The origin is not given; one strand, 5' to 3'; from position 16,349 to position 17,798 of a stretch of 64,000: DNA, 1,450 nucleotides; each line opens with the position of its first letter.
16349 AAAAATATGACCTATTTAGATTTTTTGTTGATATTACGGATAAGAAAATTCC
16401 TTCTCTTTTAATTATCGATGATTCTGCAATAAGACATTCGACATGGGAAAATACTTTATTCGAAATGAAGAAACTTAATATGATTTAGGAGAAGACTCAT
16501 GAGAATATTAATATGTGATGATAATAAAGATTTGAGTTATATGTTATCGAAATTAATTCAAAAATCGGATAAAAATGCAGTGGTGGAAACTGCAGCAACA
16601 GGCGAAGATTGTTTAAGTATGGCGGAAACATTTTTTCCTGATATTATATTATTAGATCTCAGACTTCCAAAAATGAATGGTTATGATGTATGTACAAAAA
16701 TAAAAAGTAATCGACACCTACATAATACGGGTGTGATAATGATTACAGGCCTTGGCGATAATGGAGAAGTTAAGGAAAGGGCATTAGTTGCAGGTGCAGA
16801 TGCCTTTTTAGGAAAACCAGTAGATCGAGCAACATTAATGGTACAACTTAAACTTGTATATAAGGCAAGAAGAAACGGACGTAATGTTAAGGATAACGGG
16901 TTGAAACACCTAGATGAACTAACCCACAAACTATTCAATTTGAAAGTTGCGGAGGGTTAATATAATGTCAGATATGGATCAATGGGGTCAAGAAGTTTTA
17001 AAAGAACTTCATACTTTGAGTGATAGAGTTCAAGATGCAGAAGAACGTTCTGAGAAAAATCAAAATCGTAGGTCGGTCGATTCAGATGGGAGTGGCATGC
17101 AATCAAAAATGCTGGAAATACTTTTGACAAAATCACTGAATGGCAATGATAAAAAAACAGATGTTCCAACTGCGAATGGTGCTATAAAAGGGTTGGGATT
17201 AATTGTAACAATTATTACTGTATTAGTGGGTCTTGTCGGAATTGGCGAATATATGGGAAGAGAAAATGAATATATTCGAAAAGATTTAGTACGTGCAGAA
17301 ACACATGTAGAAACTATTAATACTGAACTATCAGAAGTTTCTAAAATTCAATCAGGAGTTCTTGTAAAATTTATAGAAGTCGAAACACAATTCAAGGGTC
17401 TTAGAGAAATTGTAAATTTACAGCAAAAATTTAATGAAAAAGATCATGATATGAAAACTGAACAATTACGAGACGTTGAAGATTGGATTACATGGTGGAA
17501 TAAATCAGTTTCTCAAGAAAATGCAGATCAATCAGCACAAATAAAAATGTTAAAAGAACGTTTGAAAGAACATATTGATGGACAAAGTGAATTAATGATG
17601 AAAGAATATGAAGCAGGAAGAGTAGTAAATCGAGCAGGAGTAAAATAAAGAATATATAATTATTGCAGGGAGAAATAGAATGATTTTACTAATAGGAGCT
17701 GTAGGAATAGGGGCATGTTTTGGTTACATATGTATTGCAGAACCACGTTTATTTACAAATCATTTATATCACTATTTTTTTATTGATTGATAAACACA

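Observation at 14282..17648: Signalling-type cassette: metallophosphoesterase, GNAT, HAD hydrolase and a stand-alone CheY-like receiver domain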

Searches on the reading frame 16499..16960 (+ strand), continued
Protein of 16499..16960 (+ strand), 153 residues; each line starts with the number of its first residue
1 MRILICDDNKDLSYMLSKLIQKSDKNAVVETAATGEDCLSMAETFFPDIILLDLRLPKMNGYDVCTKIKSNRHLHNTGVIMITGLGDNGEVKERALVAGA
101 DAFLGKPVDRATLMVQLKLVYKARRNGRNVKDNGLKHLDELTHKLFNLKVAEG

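Call 54: find_related_loci(query=A1, collection=genome_contigs, flank=3000)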
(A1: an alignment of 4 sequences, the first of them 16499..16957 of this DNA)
Query A1 (153 aa) in genome_contigs; peptide patterns used: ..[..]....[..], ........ (x = any residue, [..] = any of these).
106 stretches matched a pattern; 33 encode a relative of the query (tblastn E <= 1e-3); 33 distinct loci.
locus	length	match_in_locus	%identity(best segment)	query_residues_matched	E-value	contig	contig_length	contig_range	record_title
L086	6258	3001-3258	45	32-118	9e-19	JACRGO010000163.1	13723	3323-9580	MAG: Nitrospinota bacterium isolate NC_groundwater_1753_Pr3_B-0.1um_50_18 SR-2_scaffold_141_2713653, whole genome shotgu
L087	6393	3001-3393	29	1-131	1e-15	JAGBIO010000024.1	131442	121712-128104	MAG: Clostridia bacterium isolate RGIG9151 Water_deer_Rectum.Co__c1361526, whole genome shotgun sequence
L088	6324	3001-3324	30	1-109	8e-15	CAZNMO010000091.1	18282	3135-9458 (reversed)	MAG TPA_asm: uncultured Clostridiaceae bacterium isolate binchicken_co158_98 genome assembly, contig: NODE_2694_length_1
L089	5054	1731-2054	29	1-109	2e-14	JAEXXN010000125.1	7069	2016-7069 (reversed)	MAG: Bacillota bacterium isolate OH_HDB_150 k127_1609846, whole genome shotgun sequence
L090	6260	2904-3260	33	2-124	5e-14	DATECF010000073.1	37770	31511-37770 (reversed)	MAG TPA_asm: Gemmatimonadales bacterium isolate SMAG_U8264 k141_1958636, whole genome shotgun sequence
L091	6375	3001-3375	29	3-132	1e-12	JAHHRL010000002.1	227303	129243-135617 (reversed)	MAG: Faecalibacterium sp. isolate MAG029 MAG029_2, whole genome shotgun sequence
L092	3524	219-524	35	3-109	4e-12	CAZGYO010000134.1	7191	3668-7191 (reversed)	MAG TPA_asm: uncultured Victivallales bacterium isolate SRP141376_co4_271 genome assembly, contig: NODE_16786_length_719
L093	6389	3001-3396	30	2-136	6e-15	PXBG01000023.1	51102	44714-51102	MAG: Syntrophobacteraceae bacterium isolate T3Sed10_239 T3-Sed10-C577, whole genome shotgun sequence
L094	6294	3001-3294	36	4-107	1e-11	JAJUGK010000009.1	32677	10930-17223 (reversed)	MAG: Nocardioidaceae bacterium isolate bin35 k141_500533_length_32677_cov_78.9380, whole genome shotgun sequence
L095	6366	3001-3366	29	2-124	7e-11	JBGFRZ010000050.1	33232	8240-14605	MAG: Ignavibacteria bacterium isolate BA1A30.2019.Bin.46 NODE_708_length_33232_cov_11.959681, whole genome shotgun seque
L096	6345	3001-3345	32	1-114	8e-11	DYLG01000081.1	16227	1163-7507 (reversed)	MAG TPA_asm: Desulfomonile tiedjei isolate SulCav_AS07-7_56_9 SulCav_AS07_7_3574_length_16227_cov_5_312948, whole genome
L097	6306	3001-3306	33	3-109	2e-10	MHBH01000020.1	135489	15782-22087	MAG: Lentisphaerae bacterium GWF2_49_21 gwf2_scaffold_158, whole genome shotgun sequence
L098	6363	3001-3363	34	2-125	2e-10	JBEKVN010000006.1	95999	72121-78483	MAG: Candidatus Aminicenantales bacterium isolate SPRUCE 605 SPRUCE_605_6, whole genome shotgun sequence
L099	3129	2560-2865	32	3-109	6e-10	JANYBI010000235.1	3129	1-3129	MAG: Lentisphaerae bacterium isolate GL140_5_metabat_62_sub GL140_5_k141_3392681, whole genome shotgun sequence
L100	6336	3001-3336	30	2-117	1e-9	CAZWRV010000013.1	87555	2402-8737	MAG TPA_asm: uncultured Victivallaceae bacterium isolate binchicken_co135_207 genome assembly, contig: NODE_607_length_8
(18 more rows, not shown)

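Call 56: predict_structure(alignment_id=A1)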
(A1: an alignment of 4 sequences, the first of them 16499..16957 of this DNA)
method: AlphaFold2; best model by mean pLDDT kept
length: 153 residues; sequences in the alignment: 4
mean_pLDDT: 79.0   pTM: 0.78
mean pLDDT of the five models: 79.0, 64.9, 64.4, 61.7, 59.5
residues with pLDDT >= 90: 60; 70-90: 59; 50-70: 8; < 50: 26
segments of 3 or more residues with pLDDT < 50: 85-87, 131-153
pLDDT, mean of each block of 10 residues (from residue 1): 94 89 91 97 96 91 93 90 62 80 76 83 70 43 44 33
secondary structure, 60 per line:
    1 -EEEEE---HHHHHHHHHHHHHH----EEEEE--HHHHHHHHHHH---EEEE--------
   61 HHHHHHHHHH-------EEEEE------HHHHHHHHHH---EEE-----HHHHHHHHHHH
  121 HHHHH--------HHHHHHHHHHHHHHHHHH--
elements in order: E2-6 H10-23 E28-32 H35-45 E49-52 H61-70 E78-82 H89-98 E102-104 H110-125 H134-151

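Call 59: fold_search(model_id=the predicted structure, library=pdb)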
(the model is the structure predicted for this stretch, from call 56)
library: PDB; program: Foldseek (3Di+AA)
matches with E <= 10: 1733; with E <= 0.001: 595
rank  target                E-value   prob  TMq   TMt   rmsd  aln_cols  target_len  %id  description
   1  9g85_B                2.4e-11  1.00  0.74  0.27   9.0       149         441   30  Structure of Response regulator PleD in complex with c-diGMP and ppGpp (released 2025-08-06)
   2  9g85_A                4.0e-11  1.00  0.74  0.26  10.8       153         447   29  Structure of Response regulator PleD in complex with c-diGMP and ppGpp (released 2025-08-06)
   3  9dvt_R                5.5e-11  1.00  0.75  0.49   1.3       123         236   28  Cryo-EM structure of RpaA bound to PkaiBC DNA and the CTD of the alpha subunit of RNAP from the cyanobacterium Synecho (released 2025-10-15)
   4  9g85_C                5.5e-11  1.00  0.74  0.27   7.9       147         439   30  Structure of Response regulator PleD in complex with c-diGMP and ppGpp (released 2025-08-06)
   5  2v0n_A                8.5e-11  1.00  0.74  0.25  11.1       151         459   29  ACTIVATED RESPONSE REGULATOR PLED IN COMPLEX WITH C-DIGMP AND GTP- ALPHA-S (released 2007-08-21)
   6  9g85_D                9.6e-11  1.00  0.74  0.26   7.9       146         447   30  Structure of Response regulator PleD in complex with c-diGMP and ppGpp (released 2025-08-06)
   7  1w25_A                1.1e-10  1.00  0.74  0.26   1.5       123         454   33  Response regulator PleD in complex with c-diGMP (released 2004-11-18)
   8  3cnb_A                1.1e-10  1.00  0.76  0.93   1.3       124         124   28  Crystal structure of signal receiver domain of DNA binding response regulator protein (merR) from Colwellia psychreryt (released 2008-04-08)
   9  3cnb_C                1.2e-10  1.00  0.74  0.92   1.4       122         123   29  Crystal structure of signal receiver domain of DNA binding response regulator protein (merR) from Colwellia psychreryt (released 2008-04-08)
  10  9g86_B                1.2e-10  1.00  0.73  0.26  10.0       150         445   29  Structure of Response regulator PleD in complex with c-diGMP and pppGpp (released 2025-08-06)
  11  9g86_A                1.7e-10  1.00  0.73  0.26  10.8       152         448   29  Structure of Response regulator PleD in complex with c-diGMP and pppGpp (released 2025-08-06)
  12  9dvt_S                2.3e-10  1.00  0.73  0.49   1.4       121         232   28  Cryo-EM structure of RpaA bound to PkaiBC DNA and the CTD of the alpha subunit of RNAP from the cyanobacterium Synecho (released 2025-10-15)
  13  3bre_B                2.6e-10  1.00  0.75  0.36  12.1       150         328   19  Crystal Structure of P.aeruginosa PA3702 (released 2008-04-01)
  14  8fk2_A                4.4e-10  1.00  0.74  0.93   1.1       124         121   30  The N-terminal VicR from Streptococcus mutans (released 2023-10-25)
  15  2a9o                  5.6e-10  1.00  0.73  0.95   1.2       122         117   30  Crystal structures of an activated YycF homologue, the essential response regulator from S.pneumoniae in complex with Be (released 2006-09-26)
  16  1qmp_D                5.6e-10  1.00  0.72  0.88   1.3       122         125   36  Phosphorylated aspartate in the crystal structure of the sporulation response regulator, Spo0A (released 1999-11-14)
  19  1qmp_B                1.3e-09  1.00  0.71  0.89   1.4       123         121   35  Phosphorylated aspartate in the crystal structure of the sporulation response regulator, Spo0A (released 1999-11-14)
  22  1qmp_A                1.7e-09  1.00  0.73  0.88   1.3       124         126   35  Phosphorylated aspartate in the crystal structure of the sporulation response regulator, Spo0A (released 1999-11-14)
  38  1e6m                  3.7e-09  1.00  0.74  0.88   1.5       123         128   24  TWO-COMPONENT SIGNAL TRANSDUCTION SYSTEM D57A MUTANT OF CHEY (released 2000-09-21)
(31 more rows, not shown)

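Call 85: search_protein_families(library=padloc, proteins=[window:16499-16957:+], max_evalue=0.01)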
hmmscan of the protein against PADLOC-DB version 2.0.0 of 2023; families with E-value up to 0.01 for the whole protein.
window:16499-16957:+ (153 aa): 2 families
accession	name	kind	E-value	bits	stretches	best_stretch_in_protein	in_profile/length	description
PDLC00405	SduA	-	7.5e-08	30.2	1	2-62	8-66/323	DUF4263 domain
PDLC04725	PDC-M60B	-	0.00012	20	1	2-68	5-68/158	-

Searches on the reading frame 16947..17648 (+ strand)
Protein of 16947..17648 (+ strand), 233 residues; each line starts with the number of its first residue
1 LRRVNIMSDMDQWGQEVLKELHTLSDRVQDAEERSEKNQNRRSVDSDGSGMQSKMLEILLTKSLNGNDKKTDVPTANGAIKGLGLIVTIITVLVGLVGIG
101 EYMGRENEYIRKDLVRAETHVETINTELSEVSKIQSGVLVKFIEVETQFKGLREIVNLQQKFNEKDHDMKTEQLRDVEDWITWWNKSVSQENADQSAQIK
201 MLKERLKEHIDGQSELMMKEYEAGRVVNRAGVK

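Call 3: search_protein_families(library=pfam, proteins=[window:16947-17648:+], max_evalue=0.1)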
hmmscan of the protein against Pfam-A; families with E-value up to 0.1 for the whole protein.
window:16947-17648:+ (233 aa): 0 families

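Call 4: search_protein_families(library=phrogs, proteins=[window:16947-17648:+], max_evalue=0.01)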
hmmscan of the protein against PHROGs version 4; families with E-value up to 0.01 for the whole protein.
window:16947-17648:+ (233 aa): 0 families

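Call 12: search_protein_families(library=ncbifam, proteins=[window:16947-17648:+], max_evalue=0.01)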
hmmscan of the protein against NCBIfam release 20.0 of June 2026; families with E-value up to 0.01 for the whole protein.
window:16947-17648:+ (233 aa): 0 families

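Call 61: find_homologous_proteins(query=window:16965-17645:+, max_evalue=0.001)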
Query window:16965-17645:+ (227 aa): 5 proteins with E <= 0.001 among 339 candidates.
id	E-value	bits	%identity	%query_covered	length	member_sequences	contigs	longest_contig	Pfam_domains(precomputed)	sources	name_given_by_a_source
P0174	4.4e-139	479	100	100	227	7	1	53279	-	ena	-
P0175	3.0e-125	434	90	100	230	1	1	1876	-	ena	-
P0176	6.6e-65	237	54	99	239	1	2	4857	-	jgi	jgi:hypothetical protein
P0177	1.6e-47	180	47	94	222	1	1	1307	-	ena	-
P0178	2.1e-34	137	33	98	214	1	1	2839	-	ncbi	-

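Call 63: find_encoding_contigs(protein=P0176, flank=10000, max_places=3)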
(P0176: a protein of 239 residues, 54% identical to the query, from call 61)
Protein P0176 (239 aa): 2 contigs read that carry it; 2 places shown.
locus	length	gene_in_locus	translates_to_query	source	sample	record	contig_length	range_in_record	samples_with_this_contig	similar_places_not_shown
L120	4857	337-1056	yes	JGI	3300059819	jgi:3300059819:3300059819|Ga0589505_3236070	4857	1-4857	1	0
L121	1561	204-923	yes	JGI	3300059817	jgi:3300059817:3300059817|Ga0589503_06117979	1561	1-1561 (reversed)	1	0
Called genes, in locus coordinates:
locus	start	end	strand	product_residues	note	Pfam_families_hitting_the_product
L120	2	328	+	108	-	?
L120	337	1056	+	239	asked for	-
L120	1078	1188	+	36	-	-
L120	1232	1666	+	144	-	-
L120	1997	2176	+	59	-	-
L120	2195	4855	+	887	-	?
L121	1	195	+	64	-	?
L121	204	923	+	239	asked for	-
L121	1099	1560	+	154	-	?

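Call 64: find_encoding_contigs(protein=P0178, flank=10000, max_places=3)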
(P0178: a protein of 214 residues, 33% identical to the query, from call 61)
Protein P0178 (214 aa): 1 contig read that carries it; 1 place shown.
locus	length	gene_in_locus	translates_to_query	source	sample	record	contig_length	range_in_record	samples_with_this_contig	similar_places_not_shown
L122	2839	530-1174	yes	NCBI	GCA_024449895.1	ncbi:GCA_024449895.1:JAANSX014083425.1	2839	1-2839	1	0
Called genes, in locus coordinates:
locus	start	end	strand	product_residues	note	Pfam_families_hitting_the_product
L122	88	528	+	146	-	PF00072:Response_reg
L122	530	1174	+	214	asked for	-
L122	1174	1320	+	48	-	-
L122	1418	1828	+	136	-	-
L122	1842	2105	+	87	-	-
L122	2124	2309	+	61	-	-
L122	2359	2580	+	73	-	-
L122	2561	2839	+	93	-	?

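Call 85: search_protein_families(library=padloc, proteins=[window:16965-17645:+, L122:88-525:+], max_evalue=0.01)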
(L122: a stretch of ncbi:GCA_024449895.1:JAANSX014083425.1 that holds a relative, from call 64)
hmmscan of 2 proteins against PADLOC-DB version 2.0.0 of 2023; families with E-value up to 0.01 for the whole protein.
window:16965-17645:+ (227 aa): 0 families

L122:88-525:+ (146 aa): 3 families
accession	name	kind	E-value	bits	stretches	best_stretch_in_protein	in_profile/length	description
PDLC04725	PDC-M60B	-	3.9e-06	24.8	1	2-58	5-61/158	-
PDLC00405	SduA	-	0.0002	19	1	2-88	8-86/323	DUF4263 domain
PDLC04726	PDC-M60C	-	0.0055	13.6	1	1-59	1-60/407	-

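Call 102: search_solved_structures(query=A7, max_evalue=1)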
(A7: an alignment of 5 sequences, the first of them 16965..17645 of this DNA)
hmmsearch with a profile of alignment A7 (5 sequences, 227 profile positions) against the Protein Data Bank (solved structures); distinct sequences matched with E-value up to 1: 2.
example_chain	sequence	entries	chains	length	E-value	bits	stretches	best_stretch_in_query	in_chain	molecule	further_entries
3qyq_A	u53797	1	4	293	0.68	12.6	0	81-112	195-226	Deoxyribose-phosphate aldolase, putative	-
4eiv_A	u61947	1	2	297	0.71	12.5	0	81-112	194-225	Deoxyribose-phosphate aldolase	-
